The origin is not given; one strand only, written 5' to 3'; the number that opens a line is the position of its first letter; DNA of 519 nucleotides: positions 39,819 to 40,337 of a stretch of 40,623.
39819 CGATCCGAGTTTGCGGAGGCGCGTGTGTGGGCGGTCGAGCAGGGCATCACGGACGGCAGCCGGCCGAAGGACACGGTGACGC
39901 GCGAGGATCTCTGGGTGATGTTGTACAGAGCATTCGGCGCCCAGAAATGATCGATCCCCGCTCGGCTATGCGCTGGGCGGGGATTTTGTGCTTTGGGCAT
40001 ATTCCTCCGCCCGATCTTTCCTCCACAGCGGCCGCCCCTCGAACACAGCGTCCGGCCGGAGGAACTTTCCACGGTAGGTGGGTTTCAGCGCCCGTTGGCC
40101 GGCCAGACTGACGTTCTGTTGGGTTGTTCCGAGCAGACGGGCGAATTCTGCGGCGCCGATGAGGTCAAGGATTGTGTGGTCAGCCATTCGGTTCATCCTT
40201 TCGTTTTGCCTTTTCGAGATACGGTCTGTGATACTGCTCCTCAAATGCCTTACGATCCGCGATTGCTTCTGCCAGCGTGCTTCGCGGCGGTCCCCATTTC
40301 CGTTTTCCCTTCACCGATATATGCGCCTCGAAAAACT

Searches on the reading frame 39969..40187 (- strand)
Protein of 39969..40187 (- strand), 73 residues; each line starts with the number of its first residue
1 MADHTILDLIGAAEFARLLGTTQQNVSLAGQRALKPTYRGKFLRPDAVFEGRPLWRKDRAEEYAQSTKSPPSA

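Call 6: search_protein_families(library=pfam, proteins=[window:39969-40187:-], max_evalue=1)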
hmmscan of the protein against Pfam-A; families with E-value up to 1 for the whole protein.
seq(73 aa): 0 families

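Call 7: search_protein_families(library=phrogs, proteins=[window:39969-40187:-], max_evalue=1)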
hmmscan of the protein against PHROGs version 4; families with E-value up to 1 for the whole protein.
seq(73 aa): 2 families
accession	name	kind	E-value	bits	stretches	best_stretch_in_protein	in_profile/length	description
phrog_597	-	DNA, RNA and nucleotide metabolism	0.00085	20.4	1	8-66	111-163/200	DNA binding protein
phrog_35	-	transcription regulation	0.011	16.8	1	9-46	86-136/181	transcriptional repressor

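Call 8: search_protein_families(library=padloc, proteins=[window:39969-40187:-], max_evalue=1)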
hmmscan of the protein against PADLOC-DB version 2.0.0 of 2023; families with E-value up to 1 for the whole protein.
seq(73 aa): 0 families

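Call 9: search_protein_families(library=ncbifam, proteins=[window:39969-40187:-], max_evalue=1)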
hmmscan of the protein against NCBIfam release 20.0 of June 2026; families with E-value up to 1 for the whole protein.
seq(73 aa): 3 families
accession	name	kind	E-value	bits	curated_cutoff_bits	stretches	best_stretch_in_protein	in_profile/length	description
NF003056.0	PRK03975.1-4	equivalog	0.037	13.9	115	1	13-36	25-48/145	putative transcriptional regulator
TIGR00721.1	tfx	subfamily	0.075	12.9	60.25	1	13-35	25-47/137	Tfx family DNA-binding protein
NF053597.1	EnfR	exception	0.18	11.9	260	1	13-36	22-45/142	transcriptional factor EnfR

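Call 49: search_solved_structures(query=window:39969-40187:-, max_evalue=10, show_alignments=2)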
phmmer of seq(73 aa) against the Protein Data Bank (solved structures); distinct sequences matched with E-value up to 10: 4.
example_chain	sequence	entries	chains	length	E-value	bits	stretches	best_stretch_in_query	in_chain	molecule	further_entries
8hnp_A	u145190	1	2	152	1.6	12.3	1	12-38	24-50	Archaeal transcription regulator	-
4hxt_A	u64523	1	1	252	1.6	12.3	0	5-43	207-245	De Novo Protein OR329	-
8hno_A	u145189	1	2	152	1.8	12.1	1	12-37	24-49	Archaeal transcription regulator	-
4rv1_A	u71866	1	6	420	2.7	11.6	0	5-43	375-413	Engineered Protein OR497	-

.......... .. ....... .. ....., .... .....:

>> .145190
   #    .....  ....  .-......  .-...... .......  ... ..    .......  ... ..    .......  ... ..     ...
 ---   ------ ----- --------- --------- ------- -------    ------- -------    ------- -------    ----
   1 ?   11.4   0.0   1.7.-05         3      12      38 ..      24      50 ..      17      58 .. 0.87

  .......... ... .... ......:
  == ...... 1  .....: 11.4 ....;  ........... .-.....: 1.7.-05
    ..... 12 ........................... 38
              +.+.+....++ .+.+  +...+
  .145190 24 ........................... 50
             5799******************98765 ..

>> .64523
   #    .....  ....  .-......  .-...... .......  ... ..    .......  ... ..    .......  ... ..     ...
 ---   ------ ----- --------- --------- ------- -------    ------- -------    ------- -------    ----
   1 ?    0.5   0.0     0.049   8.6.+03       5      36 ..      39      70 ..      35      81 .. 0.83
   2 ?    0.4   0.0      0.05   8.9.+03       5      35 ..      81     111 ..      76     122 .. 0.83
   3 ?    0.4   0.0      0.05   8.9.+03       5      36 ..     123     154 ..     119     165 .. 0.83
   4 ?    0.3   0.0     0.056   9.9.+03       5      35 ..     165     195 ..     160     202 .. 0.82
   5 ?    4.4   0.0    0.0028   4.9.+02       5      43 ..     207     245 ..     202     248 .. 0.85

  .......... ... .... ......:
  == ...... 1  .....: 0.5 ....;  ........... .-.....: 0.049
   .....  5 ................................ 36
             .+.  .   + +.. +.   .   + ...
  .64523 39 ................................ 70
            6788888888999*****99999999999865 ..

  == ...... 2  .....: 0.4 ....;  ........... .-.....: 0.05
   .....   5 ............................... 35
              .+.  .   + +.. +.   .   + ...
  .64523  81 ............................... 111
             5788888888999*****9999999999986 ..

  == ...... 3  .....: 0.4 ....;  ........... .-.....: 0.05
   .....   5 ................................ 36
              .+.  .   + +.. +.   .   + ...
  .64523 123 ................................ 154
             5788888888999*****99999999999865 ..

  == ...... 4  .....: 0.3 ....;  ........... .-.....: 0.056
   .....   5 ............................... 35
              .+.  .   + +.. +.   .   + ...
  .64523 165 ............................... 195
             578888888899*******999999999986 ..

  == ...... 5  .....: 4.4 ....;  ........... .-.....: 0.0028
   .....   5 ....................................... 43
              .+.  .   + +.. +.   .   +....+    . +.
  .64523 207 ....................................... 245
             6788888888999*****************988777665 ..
